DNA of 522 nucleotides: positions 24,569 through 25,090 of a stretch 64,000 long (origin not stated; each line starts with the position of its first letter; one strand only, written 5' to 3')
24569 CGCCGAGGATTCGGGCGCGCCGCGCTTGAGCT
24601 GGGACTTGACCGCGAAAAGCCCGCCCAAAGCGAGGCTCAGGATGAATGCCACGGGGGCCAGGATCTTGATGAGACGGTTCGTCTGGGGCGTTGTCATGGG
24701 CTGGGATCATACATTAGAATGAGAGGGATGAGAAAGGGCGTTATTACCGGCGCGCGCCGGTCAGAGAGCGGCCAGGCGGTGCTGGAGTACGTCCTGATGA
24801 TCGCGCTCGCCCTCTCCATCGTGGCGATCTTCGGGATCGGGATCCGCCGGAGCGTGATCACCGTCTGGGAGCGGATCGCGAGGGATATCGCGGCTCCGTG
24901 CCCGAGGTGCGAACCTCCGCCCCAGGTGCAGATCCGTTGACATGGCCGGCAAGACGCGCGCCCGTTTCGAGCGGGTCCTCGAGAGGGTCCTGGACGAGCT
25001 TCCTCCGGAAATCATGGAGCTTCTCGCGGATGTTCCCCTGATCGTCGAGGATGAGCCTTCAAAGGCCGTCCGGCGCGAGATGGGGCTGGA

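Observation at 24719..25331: Flp/Fap-like prepilin mini-gene immediately followed by a zincin-type HExxH protein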

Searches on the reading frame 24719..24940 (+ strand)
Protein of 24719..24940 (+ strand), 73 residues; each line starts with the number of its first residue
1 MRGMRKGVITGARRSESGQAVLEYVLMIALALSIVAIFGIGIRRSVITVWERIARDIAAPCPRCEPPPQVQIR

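Call 3: search_protein_families(library=pfam, proteins=[window:24719-24940:+], max_evalue=1)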
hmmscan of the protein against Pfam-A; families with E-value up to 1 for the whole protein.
window:24719-24940:+ (73 aa): 4 families
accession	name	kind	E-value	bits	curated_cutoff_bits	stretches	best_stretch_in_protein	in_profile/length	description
PF16982.10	Flp1_like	-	0.0038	17.1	33.5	1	16-56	6-46/49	Putative Flagellin, Flp1-like, domain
PF04021.17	Class_IIIsignal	-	0.013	15.8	23.7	1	18-40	3-25/27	Class III signal peptide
PF17073.10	SafA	-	0.21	12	27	1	25-57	24-55/66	Two-component-system connector protein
PF11769.13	DUF3313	-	0.28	11.4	26.1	1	7-41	96-129/187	Protein of unknown function (DUF3313)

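Call 4: search_protein_families(library=ncbifam, proteins=[window:24719-24940:+], max_evalue=1)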
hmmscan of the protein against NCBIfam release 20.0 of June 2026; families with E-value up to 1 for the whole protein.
window:24719-24940:+ (73 aa): 0 families

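Call 5: find_homologous_proteins(query=window:24719-24937:+, max_evalue=10)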
Query seq(73 aa) (73 aa): 2 proteins with E <= 10 among 3 candidates.
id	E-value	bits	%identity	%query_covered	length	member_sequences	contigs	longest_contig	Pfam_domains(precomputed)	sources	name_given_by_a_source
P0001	4.3e-37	142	100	96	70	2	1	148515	-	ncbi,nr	ncbi:MAG: hypothetical protein NDJ89_06030 [Oligoflexia bacterium]|nr:hypothetical protein [Oligofle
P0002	2.2e-22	96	82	68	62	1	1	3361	-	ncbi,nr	ncbi:MAG: hypothetical protein NDJ90_16115 [Oligoflexia bacterium]|nr:hypothetical protein [Oligofle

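Call 7: find_encoding_contigs(protein=P0002, flank=10000)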
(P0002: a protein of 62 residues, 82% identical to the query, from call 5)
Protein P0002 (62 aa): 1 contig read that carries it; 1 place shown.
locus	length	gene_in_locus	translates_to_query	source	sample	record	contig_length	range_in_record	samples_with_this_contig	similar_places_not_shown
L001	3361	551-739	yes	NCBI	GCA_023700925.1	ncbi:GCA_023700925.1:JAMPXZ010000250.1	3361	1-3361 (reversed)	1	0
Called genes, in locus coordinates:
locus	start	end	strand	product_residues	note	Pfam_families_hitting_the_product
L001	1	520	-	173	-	PF00578:AhpC-TSA, PF08534:Redoxin, PF00085:Thioredoxin (weak), PF13905:Thioredoxin_8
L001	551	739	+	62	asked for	-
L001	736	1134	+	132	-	PF06262:Zincin_1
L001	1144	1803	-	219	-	PF01872:RibD_C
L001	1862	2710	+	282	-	PF04055:Radical_SAM (weak)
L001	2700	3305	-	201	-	PF01728:FtsJ, PF13847:Methyltransf_31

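Call 15: search_protein_representatives(alignment_id=A1)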
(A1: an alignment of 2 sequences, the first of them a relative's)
Query: 2 sequences, 70 profile positions. Proteins with E-value up to 0.001 (for the whole library): 194; up to 1e-10: 48; up to 1e-30: 0. The best 150 are listed.
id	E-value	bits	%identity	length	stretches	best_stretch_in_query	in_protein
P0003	4.6e-21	90.5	-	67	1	12-70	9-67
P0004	5.5e-18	80.6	-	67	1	9-70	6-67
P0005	3.5e-17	78.0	-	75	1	11-66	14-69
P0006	6.1e-16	74.1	-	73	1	6-70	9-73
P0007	1.9e-15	72.5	-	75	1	6-67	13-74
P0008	2.3e-15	72.2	-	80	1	11-70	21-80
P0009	2.6e-15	72.1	-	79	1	6-66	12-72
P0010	7.2e-15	70.6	-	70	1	11-69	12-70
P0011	1.0e-14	70.1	-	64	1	10-70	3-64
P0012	2.9e-14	68.7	-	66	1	10-68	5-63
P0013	4.2e-14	68.2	-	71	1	6-66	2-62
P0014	8.2e-14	67.2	-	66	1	11-66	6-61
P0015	1.1e-13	66.8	-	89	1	12-69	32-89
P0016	1.5e-13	66.4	-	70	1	9-63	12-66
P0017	1.9e-13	66.1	-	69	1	12-63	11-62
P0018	4.2e-13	65.0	-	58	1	13-61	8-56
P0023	1.3e-12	63.4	-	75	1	14-68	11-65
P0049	8.5e-11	57.6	-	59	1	11-63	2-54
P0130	1.2e-06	44.3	-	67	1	10-67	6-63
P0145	3.1e-06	42.9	-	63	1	12-63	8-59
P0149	4.7e-06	42.4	-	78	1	9-63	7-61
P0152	5.2e-06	42.2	-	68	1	1-66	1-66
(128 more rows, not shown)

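Call 19: search_protein_families(library=pfam, alignment_id=A2, max_evalue=0.01)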
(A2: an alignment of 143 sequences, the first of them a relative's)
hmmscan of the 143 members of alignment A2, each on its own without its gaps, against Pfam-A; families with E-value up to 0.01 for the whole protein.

A. member 1, P0001 (70 aa): 1 family
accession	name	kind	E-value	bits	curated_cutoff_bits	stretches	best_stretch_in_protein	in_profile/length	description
PF16982.10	Flp1_like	-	0.0034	17.2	33.5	1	13-53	6-46/49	Putative Flagellin, Flp1-like, domain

B. families by the number of members that match (of 143 scanned): 11 families
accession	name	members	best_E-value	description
PF16982.10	Flp1_like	25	1.3e-06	Putative Flagellin, Flp1-like, domain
PF04021.17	Class_IIIsignal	17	7.7e-06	Class III signal peptide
PF05115.19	PetL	2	0.0001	Cytochrome B6-F complex subunit VI (PetL)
PF14029.11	DUF4244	2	0.00047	Protein of unknown function (DUF4244)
PF07811.17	TadE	2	0.0089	TadE-like protein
PF04964.19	Flp_Fap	1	2.1e-05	Flp/Fap pilin component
PF20376.4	DUF6671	1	0.00013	Domain of unknown function (DUF6671)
PF12113.13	SVM_signal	1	0.00082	SVM protein signal sequence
PF09930.14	DUF2162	1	0.0012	Predicted transporter (DUF2162)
PF12555.13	SteA-like_C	1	0.0024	SteA-like C-terminal domain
PF16935.10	Hol_Tox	1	0.007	Putative Holin-like Toxin (Hol-Tox)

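Call 22: find_related_loci(query=A3, collection=genome_contigs, flank=10000)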
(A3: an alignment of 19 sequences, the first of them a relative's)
Query A3 (70 aa) in genome_contigs; peptide patterns used: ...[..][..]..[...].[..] (x = any residue, [..] = any of these).
47 stretches matched a pattern; 32 encode a relative of the query (tblastn E <= 1e-3); 32 distinct loci.
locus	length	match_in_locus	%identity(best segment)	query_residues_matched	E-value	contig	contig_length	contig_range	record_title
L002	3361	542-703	78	6-59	3e-19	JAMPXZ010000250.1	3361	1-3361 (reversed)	MAG: Oligoflexia bacterium isolate R2F_R2FSRR_metabat.55 R2F_C19171, whole genome shotgun sequence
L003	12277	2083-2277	45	1-61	1e-15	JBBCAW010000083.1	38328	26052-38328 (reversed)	Bdellovibrionota bacterium FG-1 24155C00083.1, whole genome shotgun sequence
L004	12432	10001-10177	44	12-70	2e-15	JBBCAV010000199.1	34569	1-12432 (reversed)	Bdellovibrionota bacterium FG-2 24156C00199.1, whole genome shotgun sequence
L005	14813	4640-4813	43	11-68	2e-15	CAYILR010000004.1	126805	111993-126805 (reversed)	MAG TPA_asm: uncultured Bacteriovoracaceae bacterium isolate ERP119705_co22_306 genome assembly, contig: NODE_50_length_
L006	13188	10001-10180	45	11-70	6e-15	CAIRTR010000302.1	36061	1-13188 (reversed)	MAG: Oligoflexia bacterium isolate Kiruna3_bin-3974 genome assembly, contig: bin-3974:302/323, whole genome shotgun sequ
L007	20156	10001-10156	44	11-62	2e-14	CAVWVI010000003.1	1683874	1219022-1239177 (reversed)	MAG: Oligoflexia bacterium isolate MFD09671.bin.1.114 genome assembly, contig: contig_52851, whole genome shotgun sequen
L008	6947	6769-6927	47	12-64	4e-14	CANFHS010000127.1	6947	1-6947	MAG: Bacteriovoracaceae bacterium isolate Jr-14may18-18 genome assembly, contig: Jr-14may18-C17356, whole genome shotgun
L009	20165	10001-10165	40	9-63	1e-13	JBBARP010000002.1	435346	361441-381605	MAG: Bdellovibrionia bacterium isolate EUL_222 ctg2-EUL_222, whole genome shotgun sequence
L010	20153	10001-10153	49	11-61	1e-13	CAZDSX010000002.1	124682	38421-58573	MAG TPA_asm: uncultured Bacteriovorax sp. isolate SRP193358_co1_117 genome assembly, contig: NODE_120_length_124682_cov_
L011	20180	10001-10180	47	3-64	2e-13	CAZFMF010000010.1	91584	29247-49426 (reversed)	MAG TPA_asm: uncultured Pseudobdellovibrionaceae bacterium isolate SRP287051_co1_153 genome assembly, contig: NODE_529_l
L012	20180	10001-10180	43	11-70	2e-12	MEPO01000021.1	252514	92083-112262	MAG: Bdellovibrionales bacterium GWA1_52_35 gwa1_scaffold_4, whole genome shotgun sequence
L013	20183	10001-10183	39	10-70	5e-12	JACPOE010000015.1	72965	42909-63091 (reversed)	MAG: Bdellovibrio sp. isolate NC_groundwater_593_Pr5_B-0.1um_47_8 alan_book_18_scaffold_136149, whole genome shotgun seq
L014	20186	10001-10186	37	4-65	9e-12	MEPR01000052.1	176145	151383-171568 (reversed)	MAG: Bdellovibrionales bacterium GWB1_55_8 gwb1_scaffold_30, whole genome shotgun sequence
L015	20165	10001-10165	40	10-64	2e-11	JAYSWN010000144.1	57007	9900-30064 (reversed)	MAG: Pseudomonadota bacterium isolate GFS_12952 GFS_12952_143, whole genome shotgun sequence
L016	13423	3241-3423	39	10-70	4e-11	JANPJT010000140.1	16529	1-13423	MAG: Pseudomonadota bacterium isolate VAR_61_metabat_364 VAR_61_k141_1590741, whole genome shotgun sequence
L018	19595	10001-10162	39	11-64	1e-10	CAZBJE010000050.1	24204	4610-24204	MAG TPA_asm: uncultured Pseudobdellovibrionaceae bacterium isolate SRP296810_co1_366 genome assembly, contig: NODE_1983_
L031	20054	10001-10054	78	10-27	2e-4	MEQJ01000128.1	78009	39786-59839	MAG: Bdellovibrionales bacterium RIFOXYD1_FULL_53_11 rifoxyd1_full_scaffold_679, whole genome shotgun sequence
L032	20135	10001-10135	27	6-50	5e-4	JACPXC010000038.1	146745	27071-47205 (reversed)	MAG: Elusimicrobia bacterium isolate NC_groundwater_827_Pr1_B-0.1um_69_30 Montesol18_Bp1_scaffold_996547, whole genome s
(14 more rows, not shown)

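Call 25: search_protein_families(library=pfam, proteins=[L018:8268-9245:-, L018:9291-9971:+, L018:10268-12055:+, L018:7605-8237:-, L018:5921-7255:+, L018:12049-12807:-, L015:10246-10983:+, L015:10980-11795:-, L011:8278-9423:-, L011:10286-12004:+], max_evalue=0.001)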
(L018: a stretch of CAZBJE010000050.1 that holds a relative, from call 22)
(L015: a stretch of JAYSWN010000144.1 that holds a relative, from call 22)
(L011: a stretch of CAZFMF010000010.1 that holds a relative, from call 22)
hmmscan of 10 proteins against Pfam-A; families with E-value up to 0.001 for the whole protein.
L018:8268-9245:- (325 aa): 1 family
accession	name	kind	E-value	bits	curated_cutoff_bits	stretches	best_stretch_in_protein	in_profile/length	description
PF01075.23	Glyco_transf_9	-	8e-25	88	22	1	85-299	14-241/247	Glycosyltransferase family 9 (heptosyltransferase)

L018:9291-9971:+ (226 aa): 1 family
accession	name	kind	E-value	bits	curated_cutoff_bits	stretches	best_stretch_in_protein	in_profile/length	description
PF02517.21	Rce1-like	-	1e-21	77.5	22.4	1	118-221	6-92/93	Type II CAAX prenyl endopeptidase Rce1-like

L018:10268-12055:+ (595 aa): 4 families
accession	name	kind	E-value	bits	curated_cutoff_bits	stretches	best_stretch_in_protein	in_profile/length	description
PF03572.23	Peptidase_S41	-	4.5e-44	150.4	24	1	314-483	3-164/165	Peptidase family S41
PF17820.7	PDZ_6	-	4.3e-11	42.8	27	1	236-283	9-54/54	PDZ domain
PF13180.12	PDZ_2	-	1.6e-09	38.3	27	1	212-292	3-78/80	PDZ domain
PF00595.29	PDZ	-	6.1e-08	33.4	23.2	1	211-281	11-80/81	PDZ domain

L018:7605-8237:- (210 aa): 1 family
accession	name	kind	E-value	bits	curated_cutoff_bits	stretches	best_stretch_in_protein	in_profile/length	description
PF05494.18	MlaC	-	1.2e-20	74.4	26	1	48-197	15-166/166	MlaC protein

L018:5921-7255:+ (444 aa): 2 families
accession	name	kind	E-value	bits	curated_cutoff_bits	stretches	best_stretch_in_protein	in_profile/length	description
PF00557.29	Peptidase_M24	-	1.4e-67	227.9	23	1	186-419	2-208/208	Metallopeptidase family M24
PF05195.22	AMP_N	-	1.5e-26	92.9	24.6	1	11-107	1-100/121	Aminopeptidase P, N-terminal domain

L018:12049-12807:- (252 aa): 2 families
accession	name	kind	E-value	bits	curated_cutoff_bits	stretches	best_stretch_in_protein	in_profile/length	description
PF13519.12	VWA_2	-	3.2e-06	28.2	27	1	87-185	2-106/107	von Willebrand factor type A domain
PF00092.34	VWA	-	2.1e-05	25.2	23.8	1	87-199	3-126/174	von Willebrand factor type A domain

L015:10246-10983:+ (245 aa): 0 families

L015:10980-11795:- (271 aa): 3 families
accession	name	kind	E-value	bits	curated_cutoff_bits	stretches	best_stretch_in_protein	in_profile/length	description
PF13519.12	VWA_2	-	9e-08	33.1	27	1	103-204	1-106/107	von Willebrand factor type A domain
PF05762.20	VWA_CoxE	-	1e-07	32.1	26.4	1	88-212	43-167/222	VWA domain containing CoxE-like protein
PF00092.34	VWA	-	3.5e-07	31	23.8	1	103-219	2-127/174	von Willebrand factor type A domain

L011:8278-9423:- (381 aa): 1 family
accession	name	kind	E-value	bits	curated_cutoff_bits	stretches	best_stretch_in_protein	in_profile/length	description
PF01075.23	Glyco_transf_9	-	4e-28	98.8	22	1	129-356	3-242/247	Glycosyltransferase family 9 (heptosyltransferase)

L011:10286-12004:+ (572 aa): 4 families
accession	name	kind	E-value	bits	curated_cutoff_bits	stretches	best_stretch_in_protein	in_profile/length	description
PF03572.23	Peptidase_S41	-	7.6e-43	146.4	24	1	317-489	1-165/165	Peptidase family S41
PF00595.29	PDZ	-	3.4e-11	43.8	23.2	1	217-288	11-81/81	PDZ domain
PF17820.7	PDZ_6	-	4.1e-11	42.9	27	1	235-289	2-54/54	PDZ domain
PF13180.12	PDZ_2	-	3.2e-10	40.6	27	1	219-298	4-78/80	PDZ domain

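Call 33: find_homologous_proteins(query=A2, max_evalue=0.001)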
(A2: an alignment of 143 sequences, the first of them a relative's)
Query A2 (143 sequences) (70 aa, profile of the alignment): 19 proteins with E <= 0.001 among 454 candidates.
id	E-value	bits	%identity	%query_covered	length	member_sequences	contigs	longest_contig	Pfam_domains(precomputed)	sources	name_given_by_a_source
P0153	5.6e-22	95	61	84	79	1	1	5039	-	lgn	-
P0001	6.5e-22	95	100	100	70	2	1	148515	-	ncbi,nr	ncbi:MAG: hypothetical protein NDJ89_06030 [Oligoflexia bacterium]|nr:hypothetical protein [Oligofle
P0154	7.8e-21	91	49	87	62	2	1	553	-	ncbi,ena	-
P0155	1.6e-20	90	49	97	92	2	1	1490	-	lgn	-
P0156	1.9e-20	90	57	80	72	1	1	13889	-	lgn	-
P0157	2.5e-20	90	39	100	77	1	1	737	-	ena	-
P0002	3.5e-20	89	82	71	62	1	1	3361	-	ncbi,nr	ncbi:MAG: hypothetical protein NDJ90_16115 [Oligoflexia bacterium]|nr:hypothetical protein [Oligofle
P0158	4.9e-20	89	53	86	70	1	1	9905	-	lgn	-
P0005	5.4e-20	89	56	77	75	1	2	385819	-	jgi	jgi:hypothetical protein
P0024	1.2e-19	87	45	83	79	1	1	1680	-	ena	-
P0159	1.8e-18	84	51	79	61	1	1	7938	-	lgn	-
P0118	1.4e-17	81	37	81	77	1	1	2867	-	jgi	jgi:Flp pilus assembly pilin Flp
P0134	1.1e-16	78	30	94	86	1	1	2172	-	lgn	-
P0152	2.8e-16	77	31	79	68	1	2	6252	-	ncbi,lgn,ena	-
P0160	6.1e-16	76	50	74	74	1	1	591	-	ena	-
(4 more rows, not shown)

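Call 40: search_solved_structures(query=A2, max_evalue=10, show_alignments=3)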
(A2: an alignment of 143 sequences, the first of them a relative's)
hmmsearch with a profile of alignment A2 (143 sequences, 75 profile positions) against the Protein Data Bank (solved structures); distinct sequences matched with E-value up to 10: 8.
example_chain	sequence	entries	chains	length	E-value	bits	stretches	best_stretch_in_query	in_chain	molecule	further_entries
2rt9_A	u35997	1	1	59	0.32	13.9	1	50-74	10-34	F-box only protein 43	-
5ejk_A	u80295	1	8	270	0.39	13.6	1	46-66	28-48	Gag-Pro-Pol polyprotein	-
4fw2_A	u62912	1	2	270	0.47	13.3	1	46-66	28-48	Integrase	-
7jn3_A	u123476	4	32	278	0.55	13.1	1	45-66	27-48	integrase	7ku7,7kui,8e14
4tkr_A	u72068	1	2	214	0.89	12.5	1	13-40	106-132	Thiamine transporter thia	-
6r2q_C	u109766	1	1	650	2.6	11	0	45-66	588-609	Decaheme c-type cytochrome, OmcA/MtrC family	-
6qyc_A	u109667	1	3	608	4.9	10.1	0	45-66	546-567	Decaheme c-type cytochrome, OmcA/MtrC family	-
8crx_0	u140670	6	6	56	5.4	10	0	50-70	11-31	50S ribosomal protein L33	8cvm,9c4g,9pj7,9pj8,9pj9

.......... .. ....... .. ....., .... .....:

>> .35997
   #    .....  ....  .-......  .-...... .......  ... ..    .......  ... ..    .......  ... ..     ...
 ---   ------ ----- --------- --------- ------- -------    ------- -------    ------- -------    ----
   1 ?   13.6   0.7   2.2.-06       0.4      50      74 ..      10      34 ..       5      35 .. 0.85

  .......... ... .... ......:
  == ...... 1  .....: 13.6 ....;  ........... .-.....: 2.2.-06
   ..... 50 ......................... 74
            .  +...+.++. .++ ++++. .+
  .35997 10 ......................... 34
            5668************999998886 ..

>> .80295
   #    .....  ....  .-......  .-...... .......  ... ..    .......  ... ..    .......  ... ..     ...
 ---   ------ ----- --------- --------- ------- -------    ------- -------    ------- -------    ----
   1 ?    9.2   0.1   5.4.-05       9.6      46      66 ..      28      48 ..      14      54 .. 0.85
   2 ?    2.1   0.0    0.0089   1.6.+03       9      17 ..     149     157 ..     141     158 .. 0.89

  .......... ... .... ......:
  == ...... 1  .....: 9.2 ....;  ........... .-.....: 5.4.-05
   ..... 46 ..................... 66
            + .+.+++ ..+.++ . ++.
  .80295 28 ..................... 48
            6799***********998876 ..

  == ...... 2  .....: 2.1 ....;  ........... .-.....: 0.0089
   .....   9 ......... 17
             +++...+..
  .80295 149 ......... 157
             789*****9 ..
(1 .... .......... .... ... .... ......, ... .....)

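Call 49: predict_structure(alignment_id=A2)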
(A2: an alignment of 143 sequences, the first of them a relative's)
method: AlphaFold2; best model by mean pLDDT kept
length: 70 residues; sequences in the alignment: 143
mean_pLDDT: 84.7   pTM: 0.54
mean pLDDT of the five models: 84.7, 83.2, 82.3, 81.6, 79.4
residues with pLDDT >= 90: 33; 70-90: 26; 50-70: 11; < 50: 0
segments of 3 or more residues with pLDDT < 50: none
pLDDT, mean of each block of 10 residues (from residue 1): 69 82 98 98 95 81 68
secondary structure, 60 per line:
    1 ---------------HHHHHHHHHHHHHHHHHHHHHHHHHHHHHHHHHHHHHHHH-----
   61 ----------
elements in order: H16-55
